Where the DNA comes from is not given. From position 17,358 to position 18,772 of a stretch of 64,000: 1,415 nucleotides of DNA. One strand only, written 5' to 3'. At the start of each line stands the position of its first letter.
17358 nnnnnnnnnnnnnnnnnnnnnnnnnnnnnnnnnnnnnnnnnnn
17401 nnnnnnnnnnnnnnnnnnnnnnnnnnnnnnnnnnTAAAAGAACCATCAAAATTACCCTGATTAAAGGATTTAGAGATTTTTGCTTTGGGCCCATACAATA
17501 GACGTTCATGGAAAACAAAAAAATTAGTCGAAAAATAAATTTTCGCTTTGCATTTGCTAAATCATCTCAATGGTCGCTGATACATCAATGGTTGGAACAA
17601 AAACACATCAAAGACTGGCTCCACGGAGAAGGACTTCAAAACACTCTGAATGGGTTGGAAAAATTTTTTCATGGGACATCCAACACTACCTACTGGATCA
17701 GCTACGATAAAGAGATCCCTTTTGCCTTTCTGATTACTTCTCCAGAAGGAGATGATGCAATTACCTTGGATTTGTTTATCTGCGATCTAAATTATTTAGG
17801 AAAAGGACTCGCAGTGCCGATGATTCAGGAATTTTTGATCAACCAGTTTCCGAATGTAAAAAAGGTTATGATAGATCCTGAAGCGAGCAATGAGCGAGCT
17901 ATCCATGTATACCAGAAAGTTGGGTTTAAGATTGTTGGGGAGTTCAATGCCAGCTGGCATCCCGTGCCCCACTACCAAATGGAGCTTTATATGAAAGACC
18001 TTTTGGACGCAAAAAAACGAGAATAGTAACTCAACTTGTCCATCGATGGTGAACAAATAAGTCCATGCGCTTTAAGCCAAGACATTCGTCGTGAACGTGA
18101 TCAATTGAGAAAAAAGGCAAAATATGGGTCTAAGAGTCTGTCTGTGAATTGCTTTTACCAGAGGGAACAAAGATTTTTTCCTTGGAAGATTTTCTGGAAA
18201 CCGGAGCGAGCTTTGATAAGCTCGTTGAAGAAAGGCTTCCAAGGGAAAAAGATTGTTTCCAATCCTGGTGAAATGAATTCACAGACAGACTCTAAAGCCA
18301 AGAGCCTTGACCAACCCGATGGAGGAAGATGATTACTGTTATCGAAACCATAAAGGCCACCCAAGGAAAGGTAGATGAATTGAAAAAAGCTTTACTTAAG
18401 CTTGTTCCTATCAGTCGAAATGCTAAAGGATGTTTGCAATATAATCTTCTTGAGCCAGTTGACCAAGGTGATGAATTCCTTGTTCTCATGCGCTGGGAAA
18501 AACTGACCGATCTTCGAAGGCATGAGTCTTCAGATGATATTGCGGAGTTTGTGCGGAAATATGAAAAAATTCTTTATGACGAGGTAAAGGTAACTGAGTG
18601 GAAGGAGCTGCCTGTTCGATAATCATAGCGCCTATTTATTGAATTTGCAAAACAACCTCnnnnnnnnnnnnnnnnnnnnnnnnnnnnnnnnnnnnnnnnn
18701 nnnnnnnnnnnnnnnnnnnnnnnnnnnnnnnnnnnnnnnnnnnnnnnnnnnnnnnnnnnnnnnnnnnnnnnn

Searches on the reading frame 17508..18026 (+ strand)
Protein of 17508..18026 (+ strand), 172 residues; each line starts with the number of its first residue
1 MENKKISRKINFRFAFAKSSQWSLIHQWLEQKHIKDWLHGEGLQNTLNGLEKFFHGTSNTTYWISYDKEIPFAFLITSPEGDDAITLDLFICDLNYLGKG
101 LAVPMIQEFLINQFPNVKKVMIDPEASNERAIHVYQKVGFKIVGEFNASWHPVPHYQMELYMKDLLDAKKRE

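Call 9: search_protein_families(library=pfam, proteins=[window:17508-18026:+])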
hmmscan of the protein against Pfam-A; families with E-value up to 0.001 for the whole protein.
window:17508-18026:+ (172 aa): 3 families
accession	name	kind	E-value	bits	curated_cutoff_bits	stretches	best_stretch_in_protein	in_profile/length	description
PF13523.12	Acetyltransf_8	-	5.7e-12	45.9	27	1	23-147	7-144/145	Acetyltransferase (GNAT) domain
PF00583.31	Acetyltransf_1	-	1.1e-05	26.1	20.7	1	24-140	3-116/116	Acetyltransferase (GNAT) family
PF13508.13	Acetyltransf_7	-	0.00071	20.3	27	0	59-141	2-83/84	Acetyltransferase (GNAT) domain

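Call 64: find_homologous_proteins(query=window:17508-18026:+, max_evalue=1e-20)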
Query window:17508-18026:+ (172 aa): 644 proteins with E <= 1e-20 among 656 candidates; the best 120 are listed.
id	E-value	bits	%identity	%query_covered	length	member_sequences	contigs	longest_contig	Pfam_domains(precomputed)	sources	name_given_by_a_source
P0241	1.5e-114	398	100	100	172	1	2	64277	PF13523.13,PF00583.32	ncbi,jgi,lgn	-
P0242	2.9e-92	325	83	98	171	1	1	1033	PF13523.13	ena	-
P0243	2.9e-87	309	80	94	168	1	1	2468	PF13523.13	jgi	jgi:RimJ/RimL family protein N-acetyltransferase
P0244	2.5e-86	306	80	94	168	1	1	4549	PF13523.13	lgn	-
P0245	7.2e-85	301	76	98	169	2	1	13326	PF13523.13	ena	-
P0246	3.6e-84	299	80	92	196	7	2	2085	PF13523.13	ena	-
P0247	4.3e-83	295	77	94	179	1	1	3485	PF13508.14,PF13523.13,PF00583.32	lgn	-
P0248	4.5e-83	295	82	91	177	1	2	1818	PF13523.13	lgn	-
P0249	4.6e-83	295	78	93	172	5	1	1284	PF13523.13,PF00583.32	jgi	jgi:hypothetical protein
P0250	4.9e-83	295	79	92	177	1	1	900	PF13523.13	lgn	-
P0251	9.7e-83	294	79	91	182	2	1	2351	PF13523.13,PF00583.32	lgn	-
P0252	1.1e-82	294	81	90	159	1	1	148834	PF13508.14,PF13523.13,PF00583.32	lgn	-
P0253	2.5e-82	293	78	94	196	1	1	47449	PF13523.13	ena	-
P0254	2.8e-82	293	77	92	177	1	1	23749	PF13523.13,PF00583.32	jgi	jgi:Acetyltransferase (GNAT) domain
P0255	3.3e-82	292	82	91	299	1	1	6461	PF13673.14,PF13508.14,PF08445.17,PF13523.13,PF00583.32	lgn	-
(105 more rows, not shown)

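Call 65: find_encoding_contigs(protein=P0245, flank=4000, max_places=2)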
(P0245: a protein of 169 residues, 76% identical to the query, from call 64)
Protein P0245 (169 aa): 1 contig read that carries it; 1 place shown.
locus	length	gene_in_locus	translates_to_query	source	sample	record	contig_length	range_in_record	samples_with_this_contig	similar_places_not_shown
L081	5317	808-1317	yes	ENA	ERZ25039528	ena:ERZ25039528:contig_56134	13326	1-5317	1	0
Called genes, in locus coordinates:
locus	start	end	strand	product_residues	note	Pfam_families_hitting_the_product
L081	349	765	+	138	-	PF00583:Acetyltransf_1, PF13673:Acetyltransf_10, PF13508:Acetyltransf_7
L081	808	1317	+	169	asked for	PF13523:Acetyltransf_8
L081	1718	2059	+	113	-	PF00905:Transpeptidase (weak)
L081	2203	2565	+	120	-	-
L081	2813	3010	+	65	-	-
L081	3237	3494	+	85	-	-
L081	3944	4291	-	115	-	-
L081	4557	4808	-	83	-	PF09386:ParD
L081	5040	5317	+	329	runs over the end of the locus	-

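Call 66: find_encoding_contigs(protein=P0244, flank=4000, max_places=2)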
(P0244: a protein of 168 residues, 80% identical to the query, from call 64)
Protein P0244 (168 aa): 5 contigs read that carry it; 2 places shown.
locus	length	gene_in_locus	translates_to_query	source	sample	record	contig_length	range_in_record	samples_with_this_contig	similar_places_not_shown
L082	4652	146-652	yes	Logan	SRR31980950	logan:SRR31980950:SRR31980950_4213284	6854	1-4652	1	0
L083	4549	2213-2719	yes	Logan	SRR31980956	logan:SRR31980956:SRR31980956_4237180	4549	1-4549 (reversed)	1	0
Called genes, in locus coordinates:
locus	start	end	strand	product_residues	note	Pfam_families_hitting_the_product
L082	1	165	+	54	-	?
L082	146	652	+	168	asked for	PF13523:Acetyltransf_8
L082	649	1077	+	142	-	PF00583:Acetyltransf_1, PF13673:Acetyltransf_10, PF13508:Acetyltransf_7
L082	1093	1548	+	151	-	PF00583:Acetyltransf_1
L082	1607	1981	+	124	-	PF00903:Glyoxalase, PF12681:Glyoxalase_2 (weak)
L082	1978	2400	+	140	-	PF01878:EVE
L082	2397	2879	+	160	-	PF22381:Staph_reg_Sar_Rot (weak), PF22166:WHD_ArnR1, PF01047:MarR, PF12802:MarR_2 (weak)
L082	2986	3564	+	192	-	PF06445:GyrI-like, PF14526:Cass2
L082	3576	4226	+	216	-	PF00302:CAT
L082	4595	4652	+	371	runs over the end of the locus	PF00589:Phage_integrase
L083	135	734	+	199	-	PF06445:GyrI-like, PF14526:Cass2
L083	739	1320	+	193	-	PF01872:RibD_C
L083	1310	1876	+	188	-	PF13302:Acetyltransf_3, PF00583:Acetyltransf_1 (faint)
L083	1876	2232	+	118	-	PF01588:tRNA_bind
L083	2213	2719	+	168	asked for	PF13523:Acetyltransf_8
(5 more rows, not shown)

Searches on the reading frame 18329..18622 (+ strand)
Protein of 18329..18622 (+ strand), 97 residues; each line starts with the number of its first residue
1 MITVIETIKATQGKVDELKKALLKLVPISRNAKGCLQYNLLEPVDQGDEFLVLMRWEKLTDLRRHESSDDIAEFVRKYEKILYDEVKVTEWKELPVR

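Call 52: search_protein_families(library=pfam, proteins=[window:18329-18622:+], max_evalue=0.01)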
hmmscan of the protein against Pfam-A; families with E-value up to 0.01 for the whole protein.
window:18329-18622:+ (97 aa): 1 family
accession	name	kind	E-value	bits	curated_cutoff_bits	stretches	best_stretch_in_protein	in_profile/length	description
PF03992.22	ABM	-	1.9e-16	60.4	23.1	1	1-76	1-77/78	Antibiotic biosynthesis monooxygenase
